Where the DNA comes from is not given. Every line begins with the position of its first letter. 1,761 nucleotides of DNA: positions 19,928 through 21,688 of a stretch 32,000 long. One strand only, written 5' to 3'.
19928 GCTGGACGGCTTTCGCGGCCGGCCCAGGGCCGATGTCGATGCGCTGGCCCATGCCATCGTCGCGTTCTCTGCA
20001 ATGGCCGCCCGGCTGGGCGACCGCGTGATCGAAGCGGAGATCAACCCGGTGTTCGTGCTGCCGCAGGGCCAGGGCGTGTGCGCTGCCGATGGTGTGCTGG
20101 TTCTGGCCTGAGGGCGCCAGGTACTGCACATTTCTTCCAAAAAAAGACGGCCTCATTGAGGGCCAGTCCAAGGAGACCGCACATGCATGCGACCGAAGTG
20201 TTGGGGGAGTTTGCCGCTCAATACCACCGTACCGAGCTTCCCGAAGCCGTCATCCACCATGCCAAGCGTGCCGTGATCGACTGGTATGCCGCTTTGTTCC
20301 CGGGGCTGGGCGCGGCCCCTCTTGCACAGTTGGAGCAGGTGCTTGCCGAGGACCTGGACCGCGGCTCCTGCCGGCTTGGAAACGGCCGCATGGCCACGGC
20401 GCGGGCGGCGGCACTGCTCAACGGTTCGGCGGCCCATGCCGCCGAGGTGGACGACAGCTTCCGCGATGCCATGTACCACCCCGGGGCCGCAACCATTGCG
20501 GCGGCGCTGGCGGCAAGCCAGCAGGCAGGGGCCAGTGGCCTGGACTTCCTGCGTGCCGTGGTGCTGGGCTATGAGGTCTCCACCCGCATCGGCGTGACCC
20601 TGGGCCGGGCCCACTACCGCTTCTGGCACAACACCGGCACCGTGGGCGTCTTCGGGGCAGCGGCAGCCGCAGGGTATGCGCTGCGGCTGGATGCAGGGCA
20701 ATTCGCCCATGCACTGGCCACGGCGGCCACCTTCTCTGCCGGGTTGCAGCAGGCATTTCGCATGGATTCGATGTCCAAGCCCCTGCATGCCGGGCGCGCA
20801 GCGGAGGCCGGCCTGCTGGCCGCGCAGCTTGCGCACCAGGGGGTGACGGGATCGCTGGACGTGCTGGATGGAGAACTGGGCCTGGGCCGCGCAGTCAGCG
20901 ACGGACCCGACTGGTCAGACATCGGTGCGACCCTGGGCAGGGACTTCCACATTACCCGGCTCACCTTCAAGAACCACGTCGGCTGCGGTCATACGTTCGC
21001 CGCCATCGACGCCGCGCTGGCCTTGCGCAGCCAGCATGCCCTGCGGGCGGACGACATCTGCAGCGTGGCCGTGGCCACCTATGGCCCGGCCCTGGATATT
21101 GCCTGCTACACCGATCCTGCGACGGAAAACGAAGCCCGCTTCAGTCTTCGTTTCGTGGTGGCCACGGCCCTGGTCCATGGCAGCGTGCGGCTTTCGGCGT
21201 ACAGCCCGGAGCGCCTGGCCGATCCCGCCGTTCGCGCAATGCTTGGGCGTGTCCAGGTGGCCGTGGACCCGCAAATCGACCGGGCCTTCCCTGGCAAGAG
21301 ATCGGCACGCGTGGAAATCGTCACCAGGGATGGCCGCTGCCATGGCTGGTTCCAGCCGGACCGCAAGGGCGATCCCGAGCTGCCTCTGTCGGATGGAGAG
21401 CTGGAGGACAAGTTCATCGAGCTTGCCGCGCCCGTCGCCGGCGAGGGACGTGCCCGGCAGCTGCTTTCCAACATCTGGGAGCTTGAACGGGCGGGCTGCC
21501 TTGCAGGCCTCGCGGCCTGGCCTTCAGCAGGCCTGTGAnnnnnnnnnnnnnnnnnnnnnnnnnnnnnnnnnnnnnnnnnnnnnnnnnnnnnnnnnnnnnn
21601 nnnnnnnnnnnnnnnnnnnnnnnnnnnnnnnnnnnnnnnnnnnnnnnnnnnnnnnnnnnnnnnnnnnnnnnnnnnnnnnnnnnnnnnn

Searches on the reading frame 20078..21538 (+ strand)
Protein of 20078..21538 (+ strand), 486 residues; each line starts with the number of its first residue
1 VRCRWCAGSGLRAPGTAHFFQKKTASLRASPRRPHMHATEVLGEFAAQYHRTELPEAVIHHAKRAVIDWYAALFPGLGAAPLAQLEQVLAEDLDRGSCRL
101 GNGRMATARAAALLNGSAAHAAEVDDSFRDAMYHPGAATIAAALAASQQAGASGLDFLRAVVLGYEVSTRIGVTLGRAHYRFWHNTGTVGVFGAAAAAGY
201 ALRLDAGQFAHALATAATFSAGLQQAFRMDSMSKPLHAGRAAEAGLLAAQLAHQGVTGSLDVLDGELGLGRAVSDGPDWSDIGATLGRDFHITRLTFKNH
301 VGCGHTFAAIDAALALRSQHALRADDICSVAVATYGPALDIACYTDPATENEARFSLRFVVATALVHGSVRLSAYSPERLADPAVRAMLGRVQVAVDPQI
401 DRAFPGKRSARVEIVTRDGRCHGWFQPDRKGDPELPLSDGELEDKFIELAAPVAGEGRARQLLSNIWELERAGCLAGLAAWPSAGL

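Call 68: search_protein_families(library=pfam, proteins=[window:20078-21538:+], max_evalue=0.001)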
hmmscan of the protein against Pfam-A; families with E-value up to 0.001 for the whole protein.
window:20078-21538:+ (486 aa): 2 families
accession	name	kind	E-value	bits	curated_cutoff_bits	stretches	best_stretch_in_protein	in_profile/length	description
PF03972.19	MmgE_PrpD_N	-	3.5e-62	210.3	32.1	1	42-280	3-242/244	MmgE/PrpD N-terminal domain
PF19305.4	MmgE_PrpD_C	-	2.2e-45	155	32.1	1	302-468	3-172/173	MmgE/PrpD C-terminal domain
